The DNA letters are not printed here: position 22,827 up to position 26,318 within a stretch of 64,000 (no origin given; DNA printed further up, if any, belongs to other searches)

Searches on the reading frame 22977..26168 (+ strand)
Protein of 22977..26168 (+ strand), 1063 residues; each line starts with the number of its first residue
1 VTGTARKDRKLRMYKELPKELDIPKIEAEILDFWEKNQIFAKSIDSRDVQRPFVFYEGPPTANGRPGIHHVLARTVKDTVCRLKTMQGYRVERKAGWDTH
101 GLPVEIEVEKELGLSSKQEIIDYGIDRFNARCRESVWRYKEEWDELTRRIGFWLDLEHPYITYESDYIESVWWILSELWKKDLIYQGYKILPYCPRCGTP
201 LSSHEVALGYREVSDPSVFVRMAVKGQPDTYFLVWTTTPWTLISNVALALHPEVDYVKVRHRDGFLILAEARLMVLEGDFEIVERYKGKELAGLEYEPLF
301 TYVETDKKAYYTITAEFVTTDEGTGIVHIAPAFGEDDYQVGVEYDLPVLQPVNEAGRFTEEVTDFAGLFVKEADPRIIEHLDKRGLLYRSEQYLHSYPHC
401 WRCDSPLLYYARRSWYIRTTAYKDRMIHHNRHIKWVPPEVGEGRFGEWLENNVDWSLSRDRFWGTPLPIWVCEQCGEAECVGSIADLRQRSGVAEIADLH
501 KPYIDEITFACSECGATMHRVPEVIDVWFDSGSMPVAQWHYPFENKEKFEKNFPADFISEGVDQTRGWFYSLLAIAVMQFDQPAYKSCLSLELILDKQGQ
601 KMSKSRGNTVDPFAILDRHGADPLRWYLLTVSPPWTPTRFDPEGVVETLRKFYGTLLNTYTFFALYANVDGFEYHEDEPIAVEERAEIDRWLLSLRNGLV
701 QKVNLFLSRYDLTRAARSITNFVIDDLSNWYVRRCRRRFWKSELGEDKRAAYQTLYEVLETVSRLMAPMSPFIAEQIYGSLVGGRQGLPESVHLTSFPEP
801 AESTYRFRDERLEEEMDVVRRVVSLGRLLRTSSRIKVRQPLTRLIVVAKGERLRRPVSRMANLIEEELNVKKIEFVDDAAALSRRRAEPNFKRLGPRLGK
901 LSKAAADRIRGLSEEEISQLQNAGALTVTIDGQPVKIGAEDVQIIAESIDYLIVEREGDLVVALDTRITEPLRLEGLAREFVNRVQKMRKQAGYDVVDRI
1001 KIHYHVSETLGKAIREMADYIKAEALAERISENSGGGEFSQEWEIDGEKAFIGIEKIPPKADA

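Call 22: search_protein_families(library=pfam, proteins=[window:22977-26168:+], max_evalue=0.00001)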
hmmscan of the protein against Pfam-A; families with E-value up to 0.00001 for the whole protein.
window:22977-26168:+ (1063 aa): 4 families
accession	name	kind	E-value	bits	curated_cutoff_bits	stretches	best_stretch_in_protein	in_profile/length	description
PF00133.28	tRNA-synt_1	-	4.4e-125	418.1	22.7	1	30-632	2-405/414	tRNA synthetases class I (I, L, M and V)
PF19302.4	DUF5915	-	5e-55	186.5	27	1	862-1056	2-194/195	Domain of unknown function (DUF5915)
PF08264.19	Anticodon_1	-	1.5e-32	113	25.1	1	689-842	1-145/148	Anticodon-binding domain of tRNA ligase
PF09334.17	tRNA-synt_1g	-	2.2e-15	56.8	20.1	1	525-649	245-375/391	tRNA synthetases class I (M)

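Call 53: list_cluster_members(proteins=[P0005, window:22977-26168:+, window:56711-58081:+])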
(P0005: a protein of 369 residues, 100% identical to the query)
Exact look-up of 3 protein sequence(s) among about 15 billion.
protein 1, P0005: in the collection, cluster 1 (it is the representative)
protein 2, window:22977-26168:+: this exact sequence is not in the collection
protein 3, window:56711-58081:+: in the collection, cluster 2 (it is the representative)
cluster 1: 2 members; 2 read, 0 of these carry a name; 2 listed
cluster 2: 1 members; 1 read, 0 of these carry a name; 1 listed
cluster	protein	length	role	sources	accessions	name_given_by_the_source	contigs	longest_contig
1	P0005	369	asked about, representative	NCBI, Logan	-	-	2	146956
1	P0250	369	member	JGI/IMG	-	-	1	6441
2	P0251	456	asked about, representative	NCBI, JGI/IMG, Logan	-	-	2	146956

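Call 73: find_related_loci(query=window:22977-26168:+, collection=genome_contigs, flank=1000)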
Query window:22977-26168:+ (1063 aa) in genome_contigs; peptide patterns used: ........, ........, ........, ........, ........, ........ (x = any residue, [..] = any of these).
600 stretches matched a pattern (row limit reached: there are more); 597 encode a relative of the query (tblastn E <= 1e-3); the best 80 are kept; 80 distinct loci.
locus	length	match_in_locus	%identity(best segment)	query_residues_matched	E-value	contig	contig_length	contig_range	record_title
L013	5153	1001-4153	60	13-1057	0e+0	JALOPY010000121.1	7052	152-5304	MAG: bacterium isolate Prado141 scaffold_22948, whole genome shotgun sequence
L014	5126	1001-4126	57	14-1057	0e+0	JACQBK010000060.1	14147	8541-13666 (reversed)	MAG: Ignavibacteriales bacterium isolate NC_groundwater_940_Pr1_S-0.2um_46_57 Montesol18-Sp2_coassembly_scaffold_298282,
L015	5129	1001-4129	57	13-1057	0e+0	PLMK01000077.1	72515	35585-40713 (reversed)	MAG: Ignavibacteriae bacterium isolate fen_1300 73.20120800_E3D.21_contig_4090, whole genome shotgun sequence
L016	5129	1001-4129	57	13-1057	0e+0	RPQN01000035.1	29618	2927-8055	MAG: Ignavibacteriae bacterium isolate metabat2.334 metabat2.334_Contig_542834, whole genome shotgun sequence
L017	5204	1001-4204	56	10-1062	0e+0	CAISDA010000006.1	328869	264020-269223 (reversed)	MAG: uncultured Ignavibacteriae bacterium isolate MJ-time_bin-6381 genome assembly, contig: bin-6381:06/89, whole genome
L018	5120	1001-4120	57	11-1056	0e+0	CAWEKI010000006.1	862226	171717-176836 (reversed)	MAG: uncultured Bacteroidetes bacterium isolate MFD05942.bin.1.2 genome assembly, contig: contig_23257, whole genome sho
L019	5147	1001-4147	56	7-1057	0e+0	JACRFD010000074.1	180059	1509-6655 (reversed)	MAG: Ignavibacteriales bacterium isolate NC_groundwater_1716_Pr3_B-0.1um_38_18 SR-2_scaffold_141_3073457, whole genome s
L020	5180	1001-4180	55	4-1057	0e+0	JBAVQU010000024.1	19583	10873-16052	MAG: Candidatus Zixiibacteriota bacterium isolate MFD02350_ilm_asm_bin5 k127_95085, whole genome shotgun sequence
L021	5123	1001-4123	55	13-1056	0e+0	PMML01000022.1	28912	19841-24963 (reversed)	MAG: Ignavibacteriae bacterium isolate fen_1254 73.20100900_E1D.45_contig_54275, whole genome shotgun sequence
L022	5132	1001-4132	55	13-1057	0e+0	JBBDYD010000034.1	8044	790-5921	MAG: Bacteroidota bacterium isolate LejiaD_53_15 Lejia_D_12957_length_8044_cov_8, whole genome shotgun sequence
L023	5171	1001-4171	54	9-1057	0e+0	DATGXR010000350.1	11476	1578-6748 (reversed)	MAG TPA_asm: Bacteroidota bacterium isolate SMAG_U10614 k141_24684, whole genome shotgun sequence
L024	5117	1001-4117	53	13-1055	0e+0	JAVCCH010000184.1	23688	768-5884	MAG: Candidatus Tenebribacter davisii isolate MAG_3300035698_1468 Ga0374944_141993, whole genome shotgun sequence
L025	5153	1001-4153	52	3-1057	0e+0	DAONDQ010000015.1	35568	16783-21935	MAG TPA_asm: Candidatus Cloacimonadota bacterium isolate AMR_MDS_3891 NODE_1148_length_35568_cov_5.213190, whole genome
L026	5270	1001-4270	53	24-1056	0e+0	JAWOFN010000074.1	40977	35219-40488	MAG: bacterium isolate BLK6-1.bin.45 k191_374300, whole genome shotgun sequence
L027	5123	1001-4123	50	12-1056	0e+0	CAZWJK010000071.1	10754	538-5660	MAG TPA_asm: uncultured Candidatus Cloacimonadota bacterium isolate SRP098346_co1_408 genome assembly, contig: NODE_7742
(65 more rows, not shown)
